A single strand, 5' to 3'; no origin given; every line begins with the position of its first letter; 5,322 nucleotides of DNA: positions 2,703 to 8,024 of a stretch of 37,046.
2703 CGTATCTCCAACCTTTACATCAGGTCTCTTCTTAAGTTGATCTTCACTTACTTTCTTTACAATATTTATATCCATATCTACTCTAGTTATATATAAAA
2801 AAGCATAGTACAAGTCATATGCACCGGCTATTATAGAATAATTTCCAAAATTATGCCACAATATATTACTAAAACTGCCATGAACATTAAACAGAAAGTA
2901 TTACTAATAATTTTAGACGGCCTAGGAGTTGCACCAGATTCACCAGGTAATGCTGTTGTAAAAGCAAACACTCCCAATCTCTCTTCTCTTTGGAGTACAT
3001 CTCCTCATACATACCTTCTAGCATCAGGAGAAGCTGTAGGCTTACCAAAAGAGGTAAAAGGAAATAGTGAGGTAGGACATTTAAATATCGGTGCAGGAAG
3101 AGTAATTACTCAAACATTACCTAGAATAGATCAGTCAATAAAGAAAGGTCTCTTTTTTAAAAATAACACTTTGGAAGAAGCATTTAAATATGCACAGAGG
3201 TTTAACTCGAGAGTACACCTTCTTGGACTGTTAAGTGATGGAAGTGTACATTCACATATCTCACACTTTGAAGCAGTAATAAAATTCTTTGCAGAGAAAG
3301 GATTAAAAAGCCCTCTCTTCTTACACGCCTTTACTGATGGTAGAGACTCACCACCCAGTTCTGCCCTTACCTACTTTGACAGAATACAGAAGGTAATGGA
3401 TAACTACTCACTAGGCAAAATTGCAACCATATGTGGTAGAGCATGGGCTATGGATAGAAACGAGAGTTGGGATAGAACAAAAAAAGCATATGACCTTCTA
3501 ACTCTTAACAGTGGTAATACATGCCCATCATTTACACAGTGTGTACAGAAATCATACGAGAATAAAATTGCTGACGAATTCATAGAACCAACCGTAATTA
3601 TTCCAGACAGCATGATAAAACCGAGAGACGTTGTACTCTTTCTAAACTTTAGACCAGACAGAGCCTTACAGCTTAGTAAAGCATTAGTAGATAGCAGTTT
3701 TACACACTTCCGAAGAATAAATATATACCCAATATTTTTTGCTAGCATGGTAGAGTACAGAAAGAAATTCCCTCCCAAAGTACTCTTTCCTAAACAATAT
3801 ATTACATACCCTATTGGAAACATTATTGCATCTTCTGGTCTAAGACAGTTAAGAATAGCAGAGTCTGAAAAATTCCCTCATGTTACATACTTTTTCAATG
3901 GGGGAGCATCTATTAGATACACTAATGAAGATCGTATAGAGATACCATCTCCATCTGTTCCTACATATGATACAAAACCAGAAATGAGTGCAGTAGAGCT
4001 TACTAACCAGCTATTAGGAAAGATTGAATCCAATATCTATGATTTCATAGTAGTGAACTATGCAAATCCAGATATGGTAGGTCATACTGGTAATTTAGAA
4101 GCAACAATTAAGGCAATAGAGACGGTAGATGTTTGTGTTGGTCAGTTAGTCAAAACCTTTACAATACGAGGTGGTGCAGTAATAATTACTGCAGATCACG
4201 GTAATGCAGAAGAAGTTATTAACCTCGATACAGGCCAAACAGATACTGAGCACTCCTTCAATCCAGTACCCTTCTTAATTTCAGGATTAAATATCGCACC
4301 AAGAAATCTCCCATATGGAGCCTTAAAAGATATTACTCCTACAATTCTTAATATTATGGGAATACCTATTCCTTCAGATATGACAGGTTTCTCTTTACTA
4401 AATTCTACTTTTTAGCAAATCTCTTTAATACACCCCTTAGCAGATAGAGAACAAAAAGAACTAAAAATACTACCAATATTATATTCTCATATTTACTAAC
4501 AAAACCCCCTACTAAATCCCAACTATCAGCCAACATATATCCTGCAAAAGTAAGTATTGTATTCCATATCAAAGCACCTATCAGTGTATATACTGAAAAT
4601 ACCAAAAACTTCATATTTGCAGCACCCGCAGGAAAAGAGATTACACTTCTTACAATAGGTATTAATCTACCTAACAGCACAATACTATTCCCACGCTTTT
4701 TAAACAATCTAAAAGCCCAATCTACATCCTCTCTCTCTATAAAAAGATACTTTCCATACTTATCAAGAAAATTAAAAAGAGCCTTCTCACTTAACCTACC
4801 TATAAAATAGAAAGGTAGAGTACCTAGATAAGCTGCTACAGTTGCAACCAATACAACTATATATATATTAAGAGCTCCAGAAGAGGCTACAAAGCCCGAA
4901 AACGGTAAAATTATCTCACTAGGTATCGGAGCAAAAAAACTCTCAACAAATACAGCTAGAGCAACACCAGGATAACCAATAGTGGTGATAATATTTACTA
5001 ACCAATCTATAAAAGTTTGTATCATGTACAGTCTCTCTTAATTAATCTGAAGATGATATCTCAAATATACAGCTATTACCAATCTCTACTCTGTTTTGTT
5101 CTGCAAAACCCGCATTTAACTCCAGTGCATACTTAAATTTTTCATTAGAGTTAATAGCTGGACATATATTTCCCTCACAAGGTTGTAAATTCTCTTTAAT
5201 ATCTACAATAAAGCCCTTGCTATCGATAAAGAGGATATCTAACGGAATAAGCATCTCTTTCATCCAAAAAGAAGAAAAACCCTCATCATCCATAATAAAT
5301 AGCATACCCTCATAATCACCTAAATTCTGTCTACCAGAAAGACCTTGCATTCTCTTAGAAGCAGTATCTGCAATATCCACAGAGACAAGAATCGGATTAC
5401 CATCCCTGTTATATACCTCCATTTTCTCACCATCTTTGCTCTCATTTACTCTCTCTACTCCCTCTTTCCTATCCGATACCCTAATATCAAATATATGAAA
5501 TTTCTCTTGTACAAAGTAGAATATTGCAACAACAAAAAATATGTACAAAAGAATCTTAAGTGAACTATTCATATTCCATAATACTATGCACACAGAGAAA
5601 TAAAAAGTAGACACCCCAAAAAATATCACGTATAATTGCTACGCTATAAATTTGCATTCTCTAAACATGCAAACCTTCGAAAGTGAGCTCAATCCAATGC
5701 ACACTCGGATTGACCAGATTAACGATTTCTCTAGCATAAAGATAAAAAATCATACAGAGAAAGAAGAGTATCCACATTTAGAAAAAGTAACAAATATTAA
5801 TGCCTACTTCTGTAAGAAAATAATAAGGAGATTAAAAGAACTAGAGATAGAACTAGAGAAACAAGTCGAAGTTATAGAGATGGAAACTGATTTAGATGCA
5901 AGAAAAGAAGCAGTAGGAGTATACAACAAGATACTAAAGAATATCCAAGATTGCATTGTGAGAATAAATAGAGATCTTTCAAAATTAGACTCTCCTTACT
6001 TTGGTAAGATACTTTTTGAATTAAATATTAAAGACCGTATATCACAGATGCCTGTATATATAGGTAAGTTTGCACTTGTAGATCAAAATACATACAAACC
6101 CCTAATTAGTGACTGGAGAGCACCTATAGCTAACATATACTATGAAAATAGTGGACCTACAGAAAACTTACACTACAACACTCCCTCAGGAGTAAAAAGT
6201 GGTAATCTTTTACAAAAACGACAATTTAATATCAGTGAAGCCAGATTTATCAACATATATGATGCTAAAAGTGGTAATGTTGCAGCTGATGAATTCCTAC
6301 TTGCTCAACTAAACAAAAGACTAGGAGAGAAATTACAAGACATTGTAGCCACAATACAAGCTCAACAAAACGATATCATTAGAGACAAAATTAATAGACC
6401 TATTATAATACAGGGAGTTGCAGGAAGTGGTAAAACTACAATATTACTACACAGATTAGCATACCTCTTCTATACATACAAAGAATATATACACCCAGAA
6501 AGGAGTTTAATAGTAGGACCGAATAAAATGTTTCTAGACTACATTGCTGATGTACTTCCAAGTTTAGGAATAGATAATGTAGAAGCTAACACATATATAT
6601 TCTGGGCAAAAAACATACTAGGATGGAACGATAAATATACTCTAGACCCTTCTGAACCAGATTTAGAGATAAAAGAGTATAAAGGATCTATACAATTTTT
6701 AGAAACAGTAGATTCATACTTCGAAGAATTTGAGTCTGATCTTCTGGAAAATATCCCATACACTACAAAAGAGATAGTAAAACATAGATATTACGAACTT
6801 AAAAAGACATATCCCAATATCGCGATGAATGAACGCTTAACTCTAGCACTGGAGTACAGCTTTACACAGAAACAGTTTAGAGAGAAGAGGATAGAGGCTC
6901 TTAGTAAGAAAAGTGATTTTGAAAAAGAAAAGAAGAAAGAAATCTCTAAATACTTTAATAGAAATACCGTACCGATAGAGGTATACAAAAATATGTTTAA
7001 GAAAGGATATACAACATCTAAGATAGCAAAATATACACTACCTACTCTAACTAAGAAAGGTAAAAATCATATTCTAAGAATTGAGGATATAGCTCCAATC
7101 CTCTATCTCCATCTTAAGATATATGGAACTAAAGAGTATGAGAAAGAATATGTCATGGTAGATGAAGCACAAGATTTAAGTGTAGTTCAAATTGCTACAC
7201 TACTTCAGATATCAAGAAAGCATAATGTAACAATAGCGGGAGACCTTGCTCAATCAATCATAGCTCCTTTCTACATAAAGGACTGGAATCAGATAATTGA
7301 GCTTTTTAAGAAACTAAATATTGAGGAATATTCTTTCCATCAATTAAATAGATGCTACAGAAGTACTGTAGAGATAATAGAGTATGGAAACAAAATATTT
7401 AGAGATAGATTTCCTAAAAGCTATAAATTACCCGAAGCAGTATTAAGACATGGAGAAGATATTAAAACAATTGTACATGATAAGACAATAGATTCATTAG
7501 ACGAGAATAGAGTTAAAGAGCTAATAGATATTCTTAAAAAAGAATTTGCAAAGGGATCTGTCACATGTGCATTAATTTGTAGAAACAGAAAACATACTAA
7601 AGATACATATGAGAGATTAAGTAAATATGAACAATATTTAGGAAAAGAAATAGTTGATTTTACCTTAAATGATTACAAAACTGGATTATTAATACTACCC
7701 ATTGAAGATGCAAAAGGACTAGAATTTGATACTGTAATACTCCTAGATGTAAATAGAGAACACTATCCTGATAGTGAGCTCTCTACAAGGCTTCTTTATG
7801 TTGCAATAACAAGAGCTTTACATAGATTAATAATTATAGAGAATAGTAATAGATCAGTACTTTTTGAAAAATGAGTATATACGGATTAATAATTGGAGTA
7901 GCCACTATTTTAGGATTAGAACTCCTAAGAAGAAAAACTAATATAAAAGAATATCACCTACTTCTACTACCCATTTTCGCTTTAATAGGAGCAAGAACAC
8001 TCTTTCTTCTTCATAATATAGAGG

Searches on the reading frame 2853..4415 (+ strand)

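Call 51: search_protein_families(library=pfam, max_evalue=0.001, proteins=[window:2853-4415:+])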
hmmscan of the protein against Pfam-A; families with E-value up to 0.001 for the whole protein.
window:2853-4415:+ (520 aa): 4 families
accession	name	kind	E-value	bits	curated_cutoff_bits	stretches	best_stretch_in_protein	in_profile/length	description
PF01676.23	Metalloenzyme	-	2.8e-74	250.3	24.3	1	14-504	1-250/252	Metalloenzyme superfamily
PF06415.18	iPGM_N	-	2.9e-69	233.3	27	1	92-303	1-216/217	BPG-independent PGAM N-terminus (iPGM_N)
PF01663.27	Phosphodiest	-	6.9e-07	29.6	23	1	385-454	146-224/342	Type I phosphodiesterase / nucleotide pyrophosphatase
PF00884.28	Sulfatase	-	0.00037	20.3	25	0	413-504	201-301/301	Sulfatase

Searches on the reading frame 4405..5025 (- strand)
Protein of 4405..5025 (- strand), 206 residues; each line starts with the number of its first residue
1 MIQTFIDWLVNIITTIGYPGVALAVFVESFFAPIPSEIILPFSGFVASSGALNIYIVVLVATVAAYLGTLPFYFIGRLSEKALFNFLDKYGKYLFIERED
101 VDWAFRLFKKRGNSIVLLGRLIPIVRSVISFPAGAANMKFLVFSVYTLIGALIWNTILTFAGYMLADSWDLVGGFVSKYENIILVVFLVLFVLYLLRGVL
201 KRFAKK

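Call 51: search_protein_families(library=pfam, max_evalue=0.001, proteins=[window:4405-5025:-])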
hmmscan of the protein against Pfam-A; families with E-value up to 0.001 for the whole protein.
window:4405-5025:- (206 aa): 1 family
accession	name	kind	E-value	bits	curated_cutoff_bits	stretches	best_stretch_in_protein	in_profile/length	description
PF09335.16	VTT_dom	-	3.3e-21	76.5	33.9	1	35-164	2-123/123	VTT domain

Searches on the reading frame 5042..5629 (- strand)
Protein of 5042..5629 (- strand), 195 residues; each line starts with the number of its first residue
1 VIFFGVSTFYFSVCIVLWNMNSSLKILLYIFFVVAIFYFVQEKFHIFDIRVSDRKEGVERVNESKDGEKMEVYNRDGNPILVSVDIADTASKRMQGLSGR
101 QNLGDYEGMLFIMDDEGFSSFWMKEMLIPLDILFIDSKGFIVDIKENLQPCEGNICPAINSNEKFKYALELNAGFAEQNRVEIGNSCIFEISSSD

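Call 51: search_protein_families(library=pfam, max_evalue=0.001, proteins=[window:5042-5629:-])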
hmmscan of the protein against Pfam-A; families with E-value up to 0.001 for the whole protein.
window:5042-5629:- (195 aa): 1 family
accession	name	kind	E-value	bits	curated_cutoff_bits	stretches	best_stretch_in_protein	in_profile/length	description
PF02643.20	DUF192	-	1.6e-29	102.3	27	1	82-186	1-93/96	Uncharacterized ACR, COG1430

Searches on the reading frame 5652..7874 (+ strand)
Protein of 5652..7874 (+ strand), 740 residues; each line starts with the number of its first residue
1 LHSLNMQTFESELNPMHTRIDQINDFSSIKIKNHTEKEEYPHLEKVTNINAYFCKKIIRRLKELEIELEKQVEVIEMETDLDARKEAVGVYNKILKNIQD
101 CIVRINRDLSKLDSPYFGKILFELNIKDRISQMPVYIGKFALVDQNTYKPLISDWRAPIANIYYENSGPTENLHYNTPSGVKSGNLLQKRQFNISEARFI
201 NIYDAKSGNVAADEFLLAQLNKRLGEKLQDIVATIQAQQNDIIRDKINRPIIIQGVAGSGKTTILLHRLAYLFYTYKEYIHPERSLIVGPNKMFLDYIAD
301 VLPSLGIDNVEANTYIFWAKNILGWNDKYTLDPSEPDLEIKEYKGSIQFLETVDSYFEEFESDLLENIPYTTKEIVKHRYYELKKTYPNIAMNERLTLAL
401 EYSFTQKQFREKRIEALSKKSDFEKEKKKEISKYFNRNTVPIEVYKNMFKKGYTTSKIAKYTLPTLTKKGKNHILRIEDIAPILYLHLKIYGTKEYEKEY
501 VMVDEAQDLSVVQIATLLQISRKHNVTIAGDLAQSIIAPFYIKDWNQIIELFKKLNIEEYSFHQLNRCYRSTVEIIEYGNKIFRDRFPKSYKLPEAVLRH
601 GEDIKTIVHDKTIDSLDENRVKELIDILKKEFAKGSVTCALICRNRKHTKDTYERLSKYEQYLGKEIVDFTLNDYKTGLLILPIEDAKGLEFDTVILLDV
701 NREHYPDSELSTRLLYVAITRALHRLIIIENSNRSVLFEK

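Call 51: search_protein_families(library=pfam, max_evalue=0.001, proteins=[window:5652-7874:+])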
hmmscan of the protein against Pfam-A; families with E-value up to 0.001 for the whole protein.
window:5652-7874:+ (740 aa): 7 families
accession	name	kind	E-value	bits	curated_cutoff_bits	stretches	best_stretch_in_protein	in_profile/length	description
PF00580.27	UvrD-helicase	-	2.7e-12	47.4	23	2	383-536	97-252/271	UvrD/REP helicase N-terminal domain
PF13361.12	UvrD_C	-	3.1e-12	47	25.6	1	680-732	288-349/350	UvrD-like helicase C-terminal domain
PF13538.12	UvrD_C_2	-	1.2e-11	44.7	27.4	1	681-729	4-52/52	UvrD-like helicase C-terminal domain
PF01443.25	Viral_helicase1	-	3.5e-10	40.5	21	0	678-729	178-227/228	Viral superfamily 1 RNA helicase core domain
PF13245.12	AAA_19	-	1e-09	39.1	25.1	1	242-536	4-130/134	AAA domain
PF13604.12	AAA_30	-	0.0001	22.6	27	0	236-265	3-35/191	AAA domain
PF09848.15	SLFN-g3_helicase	-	0.00029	20.7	24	0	251-277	4-26/354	Schlafen group 3, DNA/RNA helicase domain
